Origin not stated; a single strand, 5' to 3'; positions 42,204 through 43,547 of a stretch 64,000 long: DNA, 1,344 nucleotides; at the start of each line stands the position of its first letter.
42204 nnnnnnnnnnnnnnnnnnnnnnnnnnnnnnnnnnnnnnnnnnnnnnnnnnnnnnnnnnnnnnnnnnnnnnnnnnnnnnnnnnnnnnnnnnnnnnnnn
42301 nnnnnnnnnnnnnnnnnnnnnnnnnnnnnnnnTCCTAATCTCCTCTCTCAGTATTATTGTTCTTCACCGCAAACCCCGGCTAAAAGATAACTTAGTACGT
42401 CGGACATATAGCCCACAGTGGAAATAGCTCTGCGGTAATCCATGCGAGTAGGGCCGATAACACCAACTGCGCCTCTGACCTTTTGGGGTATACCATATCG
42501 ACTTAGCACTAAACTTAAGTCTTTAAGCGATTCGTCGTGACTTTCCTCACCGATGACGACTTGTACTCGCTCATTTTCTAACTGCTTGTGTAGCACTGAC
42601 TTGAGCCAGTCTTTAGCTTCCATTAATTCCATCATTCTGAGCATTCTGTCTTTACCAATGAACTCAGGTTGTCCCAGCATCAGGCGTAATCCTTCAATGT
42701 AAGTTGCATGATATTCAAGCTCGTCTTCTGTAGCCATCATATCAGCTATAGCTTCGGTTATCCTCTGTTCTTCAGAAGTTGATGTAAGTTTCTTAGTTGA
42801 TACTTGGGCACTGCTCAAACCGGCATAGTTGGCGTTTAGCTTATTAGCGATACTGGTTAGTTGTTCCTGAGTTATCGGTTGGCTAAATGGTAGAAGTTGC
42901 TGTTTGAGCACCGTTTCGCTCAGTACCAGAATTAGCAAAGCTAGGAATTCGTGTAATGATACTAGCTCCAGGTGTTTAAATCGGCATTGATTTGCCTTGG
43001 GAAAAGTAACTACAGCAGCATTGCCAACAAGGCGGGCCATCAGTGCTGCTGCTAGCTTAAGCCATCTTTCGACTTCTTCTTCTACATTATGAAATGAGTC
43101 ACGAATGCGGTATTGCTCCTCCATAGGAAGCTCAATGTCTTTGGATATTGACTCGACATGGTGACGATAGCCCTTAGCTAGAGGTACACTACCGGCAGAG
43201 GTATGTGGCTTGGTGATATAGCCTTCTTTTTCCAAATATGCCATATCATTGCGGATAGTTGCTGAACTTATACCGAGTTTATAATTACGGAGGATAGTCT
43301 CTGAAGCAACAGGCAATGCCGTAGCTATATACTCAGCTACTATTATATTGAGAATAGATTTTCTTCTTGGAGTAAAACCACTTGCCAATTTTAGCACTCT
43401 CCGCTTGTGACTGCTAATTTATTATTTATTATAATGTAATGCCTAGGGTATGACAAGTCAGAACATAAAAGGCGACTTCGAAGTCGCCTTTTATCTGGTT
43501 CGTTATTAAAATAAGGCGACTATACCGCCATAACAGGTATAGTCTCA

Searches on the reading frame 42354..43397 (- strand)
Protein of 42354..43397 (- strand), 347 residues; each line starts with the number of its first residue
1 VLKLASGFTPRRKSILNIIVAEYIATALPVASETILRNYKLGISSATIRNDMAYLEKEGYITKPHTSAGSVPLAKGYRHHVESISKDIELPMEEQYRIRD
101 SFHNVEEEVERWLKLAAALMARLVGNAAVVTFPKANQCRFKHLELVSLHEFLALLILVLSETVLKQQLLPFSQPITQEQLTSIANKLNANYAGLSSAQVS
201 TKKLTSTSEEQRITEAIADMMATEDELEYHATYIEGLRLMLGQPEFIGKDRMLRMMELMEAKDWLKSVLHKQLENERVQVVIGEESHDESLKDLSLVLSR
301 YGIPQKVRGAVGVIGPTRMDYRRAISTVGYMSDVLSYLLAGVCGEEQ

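Call 4: search_protein_families(library=pfam, proteins=[window:42354-43397:-], max_evalue=0.01)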
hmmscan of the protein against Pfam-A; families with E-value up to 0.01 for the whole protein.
window:42354-43397:- (347 aa): 4 families
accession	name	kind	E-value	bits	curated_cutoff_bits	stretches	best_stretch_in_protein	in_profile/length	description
PF01628.27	HrcA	-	2.6e-47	162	22.2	1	110-325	1-215/215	HrcA protein C terminal domain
PF08220.18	HTH_DeoR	-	1.6e-05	25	21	1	41-70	24-53/57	DeoR-like helix-turn-helix domain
PF08279.18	HTH_11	-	0.0022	18.3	25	1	40-60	24-44/55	HTH domain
PF02394.21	IL1_propep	-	0.0042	18.3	24.9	0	150-186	65-101/108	Interleukin-1 propeptide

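Call 10: find_encoding_contigs(protein=window:42354-43397:-, flank=6000, max_places=10)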
Protein window:42354-43397:- (347 aa): no gene with exactly this product is on record in the collection.

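Call 40: find_related_loci(query=window:42354-43388:-, collection=metagenome_contigs, flank=6000)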
Query window:42354-43388:- (344 aa) in metagenome_contigs; peptide patterns used: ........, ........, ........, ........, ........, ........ (x = any residue, [..] = any of these).
600 stretches matched a pattern (row limit reached: there are more); 578 encode a relative of the query (tblastn E <= 1e-3); the best 80 are kept; 80 distinct loci.
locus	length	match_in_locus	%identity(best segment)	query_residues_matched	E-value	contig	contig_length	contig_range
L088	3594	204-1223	66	1-340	3e-165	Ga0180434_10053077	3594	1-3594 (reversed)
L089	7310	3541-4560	67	1-340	5e-156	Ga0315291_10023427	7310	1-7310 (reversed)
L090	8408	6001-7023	64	1-339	9e-144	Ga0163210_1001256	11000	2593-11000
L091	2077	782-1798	62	1-340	7e-152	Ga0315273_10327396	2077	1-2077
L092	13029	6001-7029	55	1-343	2e-127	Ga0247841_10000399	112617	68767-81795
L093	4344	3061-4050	52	4-333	4e-114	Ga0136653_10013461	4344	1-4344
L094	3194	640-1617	50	8-333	4e-112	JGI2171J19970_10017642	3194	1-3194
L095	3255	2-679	64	114-339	5e-98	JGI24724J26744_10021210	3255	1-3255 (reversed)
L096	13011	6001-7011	36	5-336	6e-65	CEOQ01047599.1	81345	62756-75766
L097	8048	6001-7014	36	5-336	2e-61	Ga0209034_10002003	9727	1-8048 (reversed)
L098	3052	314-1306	36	8-336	2e-58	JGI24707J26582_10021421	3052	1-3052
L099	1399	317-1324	33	8-337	2e-60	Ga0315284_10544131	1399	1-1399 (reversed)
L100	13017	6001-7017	34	5-336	3e-56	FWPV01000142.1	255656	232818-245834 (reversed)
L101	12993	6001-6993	35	8-336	2e-56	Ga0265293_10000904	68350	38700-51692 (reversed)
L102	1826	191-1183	34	8-336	1e-55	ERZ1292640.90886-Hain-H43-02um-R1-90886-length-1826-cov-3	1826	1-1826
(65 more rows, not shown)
